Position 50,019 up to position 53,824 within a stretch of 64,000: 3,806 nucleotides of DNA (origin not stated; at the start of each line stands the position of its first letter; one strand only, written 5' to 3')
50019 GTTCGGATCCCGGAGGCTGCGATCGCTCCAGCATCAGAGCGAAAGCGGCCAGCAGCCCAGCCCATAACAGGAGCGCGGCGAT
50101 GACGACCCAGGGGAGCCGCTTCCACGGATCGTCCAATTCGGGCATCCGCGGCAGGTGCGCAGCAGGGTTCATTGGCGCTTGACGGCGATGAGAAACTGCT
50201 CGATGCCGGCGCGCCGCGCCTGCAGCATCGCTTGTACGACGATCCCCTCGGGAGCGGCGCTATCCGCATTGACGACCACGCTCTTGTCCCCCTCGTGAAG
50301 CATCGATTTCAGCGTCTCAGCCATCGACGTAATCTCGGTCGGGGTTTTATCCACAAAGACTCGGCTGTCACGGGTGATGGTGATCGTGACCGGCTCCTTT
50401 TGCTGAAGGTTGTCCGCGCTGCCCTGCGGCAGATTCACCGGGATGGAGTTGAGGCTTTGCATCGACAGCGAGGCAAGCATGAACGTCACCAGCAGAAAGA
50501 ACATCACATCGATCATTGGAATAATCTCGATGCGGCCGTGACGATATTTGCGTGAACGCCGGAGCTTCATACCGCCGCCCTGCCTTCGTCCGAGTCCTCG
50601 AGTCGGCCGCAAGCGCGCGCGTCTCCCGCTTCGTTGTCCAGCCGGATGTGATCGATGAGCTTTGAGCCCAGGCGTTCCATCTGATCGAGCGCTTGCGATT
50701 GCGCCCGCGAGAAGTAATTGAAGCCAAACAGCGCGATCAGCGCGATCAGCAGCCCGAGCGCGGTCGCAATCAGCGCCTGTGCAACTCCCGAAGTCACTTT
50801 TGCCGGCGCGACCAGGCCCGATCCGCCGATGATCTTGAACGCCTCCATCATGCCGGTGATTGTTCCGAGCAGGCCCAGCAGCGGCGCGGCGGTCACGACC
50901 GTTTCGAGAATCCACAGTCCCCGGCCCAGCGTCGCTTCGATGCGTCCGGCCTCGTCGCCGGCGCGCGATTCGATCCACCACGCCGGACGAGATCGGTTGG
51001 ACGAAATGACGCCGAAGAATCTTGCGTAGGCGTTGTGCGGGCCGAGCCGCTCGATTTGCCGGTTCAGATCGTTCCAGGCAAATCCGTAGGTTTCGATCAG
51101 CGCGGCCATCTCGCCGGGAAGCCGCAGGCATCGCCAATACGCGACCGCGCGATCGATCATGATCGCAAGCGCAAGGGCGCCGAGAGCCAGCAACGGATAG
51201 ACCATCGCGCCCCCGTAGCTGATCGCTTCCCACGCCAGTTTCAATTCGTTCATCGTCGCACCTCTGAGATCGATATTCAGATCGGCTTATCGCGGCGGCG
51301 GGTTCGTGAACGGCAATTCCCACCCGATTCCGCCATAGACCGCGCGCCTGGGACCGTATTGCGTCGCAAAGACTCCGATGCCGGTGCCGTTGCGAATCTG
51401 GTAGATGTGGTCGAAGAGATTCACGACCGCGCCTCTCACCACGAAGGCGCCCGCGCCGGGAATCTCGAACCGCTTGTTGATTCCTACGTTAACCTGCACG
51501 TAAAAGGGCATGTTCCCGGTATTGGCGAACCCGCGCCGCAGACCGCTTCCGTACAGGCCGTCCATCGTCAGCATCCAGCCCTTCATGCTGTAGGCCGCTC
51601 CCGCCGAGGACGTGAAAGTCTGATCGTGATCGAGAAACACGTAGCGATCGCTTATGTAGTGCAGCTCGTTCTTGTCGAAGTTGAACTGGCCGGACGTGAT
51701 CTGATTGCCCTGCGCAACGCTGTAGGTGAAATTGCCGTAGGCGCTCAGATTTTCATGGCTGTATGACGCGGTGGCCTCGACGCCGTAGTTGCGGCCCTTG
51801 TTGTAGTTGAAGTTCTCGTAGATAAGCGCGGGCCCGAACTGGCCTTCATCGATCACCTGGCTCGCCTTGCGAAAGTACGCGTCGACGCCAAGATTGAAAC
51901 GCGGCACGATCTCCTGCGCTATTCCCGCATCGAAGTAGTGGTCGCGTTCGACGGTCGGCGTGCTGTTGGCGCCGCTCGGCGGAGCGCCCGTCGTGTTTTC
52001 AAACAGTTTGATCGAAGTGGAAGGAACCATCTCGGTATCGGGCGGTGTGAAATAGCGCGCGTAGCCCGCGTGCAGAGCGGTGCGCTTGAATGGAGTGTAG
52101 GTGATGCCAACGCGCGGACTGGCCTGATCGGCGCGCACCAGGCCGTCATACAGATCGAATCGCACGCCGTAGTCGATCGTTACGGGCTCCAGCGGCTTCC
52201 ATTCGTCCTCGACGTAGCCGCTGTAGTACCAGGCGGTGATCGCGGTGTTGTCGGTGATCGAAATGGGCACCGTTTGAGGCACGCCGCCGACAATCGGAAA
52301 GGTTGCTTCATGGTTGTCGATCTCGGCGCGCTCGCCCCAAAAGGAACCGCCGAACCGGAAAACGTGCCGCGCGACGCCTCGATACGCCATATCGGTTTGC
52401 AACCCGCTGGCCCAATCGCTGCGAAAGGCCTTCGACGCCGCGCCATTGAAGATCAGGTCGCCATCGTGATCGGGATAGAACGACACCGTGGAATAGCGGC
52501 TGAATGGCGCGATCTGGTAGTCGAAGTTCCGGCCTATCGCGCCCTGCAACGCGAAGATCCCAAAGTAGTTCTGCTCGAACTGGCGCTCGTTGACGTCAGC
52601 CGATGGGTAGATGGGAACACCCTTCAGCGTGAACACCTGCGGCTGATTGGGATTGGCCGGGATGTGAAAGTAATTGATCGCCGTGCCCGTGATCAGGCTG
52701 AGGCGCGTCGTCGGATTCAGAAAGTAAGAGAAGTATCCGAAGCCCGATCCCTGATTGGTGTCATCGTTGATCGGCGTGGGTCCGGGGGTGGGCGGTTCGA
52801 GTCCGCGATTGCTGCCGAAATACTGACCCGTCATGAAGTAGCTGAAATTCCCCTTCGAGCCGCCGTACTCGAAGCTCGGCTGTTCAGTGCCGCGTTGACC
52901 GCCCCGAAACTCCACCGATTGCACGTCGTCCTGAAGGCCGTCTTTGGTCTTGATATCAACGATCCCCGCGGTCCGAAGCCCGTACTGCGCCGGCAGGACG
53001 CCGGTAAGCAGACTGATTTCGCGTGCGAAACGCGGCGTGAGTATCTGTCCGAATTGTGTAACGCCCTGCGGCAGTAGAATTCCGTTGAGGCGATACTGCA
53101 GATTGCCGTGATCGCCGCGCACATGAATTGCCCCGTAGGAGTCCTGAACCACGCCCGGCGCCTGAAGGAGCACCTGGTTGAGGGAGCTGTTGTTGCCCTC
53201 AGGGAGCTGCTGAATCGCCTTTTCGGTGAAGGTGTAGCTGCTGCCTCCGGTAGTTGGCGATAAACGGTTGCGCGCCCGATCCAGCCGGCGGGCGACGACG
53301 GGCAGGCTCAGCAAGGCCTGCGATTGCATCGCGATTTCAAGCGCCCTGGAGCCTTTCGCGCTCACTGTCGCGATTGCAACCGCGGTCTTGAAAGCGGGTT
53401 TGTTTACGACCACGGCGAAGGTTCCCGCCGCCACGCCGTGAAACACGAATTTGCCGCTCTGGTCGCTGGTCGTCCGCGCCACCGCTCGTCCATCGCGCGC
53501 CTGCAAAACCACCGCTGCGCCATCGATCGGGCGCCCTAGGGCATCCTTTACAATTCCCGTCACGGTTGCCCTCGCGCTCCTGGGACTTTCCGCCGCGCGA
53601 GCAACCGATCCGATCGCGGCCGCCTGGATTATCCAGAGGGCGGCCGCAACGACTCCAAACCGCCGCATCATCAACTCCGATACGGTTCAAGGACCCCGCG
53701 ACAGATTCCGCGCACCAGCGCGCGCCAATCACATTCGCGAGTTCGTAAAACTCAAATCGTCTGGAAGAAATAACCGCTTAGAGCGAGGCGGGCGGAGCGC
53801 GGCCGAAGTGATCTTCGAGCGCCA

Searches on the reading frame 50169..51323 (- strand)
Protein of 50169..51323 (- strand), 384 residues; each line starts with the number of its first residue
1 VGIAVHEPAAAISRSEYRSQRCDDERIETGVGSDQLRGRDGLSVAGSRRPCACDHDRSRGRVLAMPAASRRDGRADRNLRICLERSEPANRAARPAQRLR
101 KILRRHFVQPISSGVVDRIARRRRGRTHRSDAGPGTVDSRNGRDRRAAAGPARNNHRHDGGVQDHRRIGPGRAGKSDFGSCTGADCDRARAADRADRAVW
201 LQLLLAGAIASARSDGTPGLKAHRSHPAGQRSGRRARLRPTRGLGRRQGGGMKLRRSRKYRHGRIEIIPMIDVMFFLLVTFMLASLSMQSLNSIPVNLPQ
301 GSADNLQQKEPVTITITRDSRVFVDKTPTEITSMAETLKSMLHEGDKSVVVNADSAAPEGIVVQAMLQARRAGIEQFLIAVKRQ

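Call 83: search_protein_families(library=pfam, proteins=[window:50169-51323:-], max_evalue=0.000001)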
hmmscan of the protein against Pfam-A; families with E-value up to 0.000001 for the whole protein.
window:50169-51323:- (384 aa): 1 family
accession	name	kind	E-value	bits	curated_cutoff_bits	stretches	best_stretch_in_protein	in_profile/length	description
PF02472.21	ExbD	-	2.8e-25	89.3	25.4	1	262-383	5-127/128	Biopolymer transport protein ExbD/TolR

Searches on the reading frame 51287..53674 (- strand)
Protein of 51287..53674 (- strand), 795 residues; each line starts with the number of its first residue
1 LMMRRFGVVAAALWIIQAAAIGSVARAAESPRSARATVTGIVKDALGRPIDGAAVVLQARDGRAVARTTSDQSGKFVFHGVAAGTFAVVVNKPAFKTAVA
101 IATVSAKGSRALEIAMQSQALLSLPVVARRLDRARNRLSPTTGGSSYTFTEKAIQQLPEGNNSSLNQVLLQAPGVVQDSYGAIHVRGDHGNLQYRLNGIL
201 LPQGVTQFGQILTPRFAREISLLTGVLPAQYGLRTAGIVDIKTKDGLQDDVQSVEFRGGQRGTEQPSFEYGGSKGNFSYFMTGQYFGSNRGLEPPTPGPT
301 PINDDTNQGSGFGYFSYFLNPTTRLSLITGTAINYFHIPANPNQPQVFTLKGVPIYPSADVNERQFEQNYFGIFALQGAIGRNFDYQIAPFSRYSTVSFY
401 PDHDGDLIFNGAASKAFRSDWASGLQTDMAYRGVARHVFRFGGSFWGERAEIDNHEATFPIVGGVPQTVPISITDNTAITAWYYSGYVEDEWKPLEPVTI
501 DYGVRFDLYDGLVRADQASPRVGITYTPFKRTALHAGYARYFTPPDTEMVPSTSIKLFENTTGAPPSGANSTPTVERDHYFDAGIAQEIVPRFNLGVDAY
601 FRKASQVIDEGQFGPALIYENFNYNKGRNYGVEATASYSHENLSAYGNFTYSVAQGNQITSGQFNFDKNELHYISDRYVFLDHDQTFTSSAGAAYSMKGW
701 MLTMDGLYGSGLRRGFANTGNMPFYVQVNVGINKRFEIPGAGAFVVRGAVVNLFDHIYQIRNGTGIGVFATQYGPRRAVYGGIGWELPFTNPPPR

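Call 83: search_protein_families(library=pfam, proteins=[window:51287-53674:-], max_evalue=0.000001)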
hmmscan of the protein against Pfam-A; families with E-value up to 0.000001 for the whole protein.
window:51287-53674:- (795 aa): 4 families
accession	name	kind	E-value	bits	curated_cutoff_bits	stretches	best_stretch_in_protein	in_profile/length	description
PF00593.30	TonB_dep_Rec_b-barrel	-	2.2e-20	74.4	27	1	303-753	10-436/436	TonB dependent receptor-like, beta-barrel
PF13620.12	CarboxypepD_reg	-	7.8e-16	58.6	32.3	1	37-117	1-82/82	Carboxypeptidase regulatory-like domain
PF25183.1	OMP_b-brl_4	-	2.7e-12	46.4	30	0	437-515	322-399/838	Outer membrane beta barrel domain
PF17210.9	SdrD_B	-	3.7e-07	30.8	29.7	1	43-95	17-69/112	SdrD B-like domain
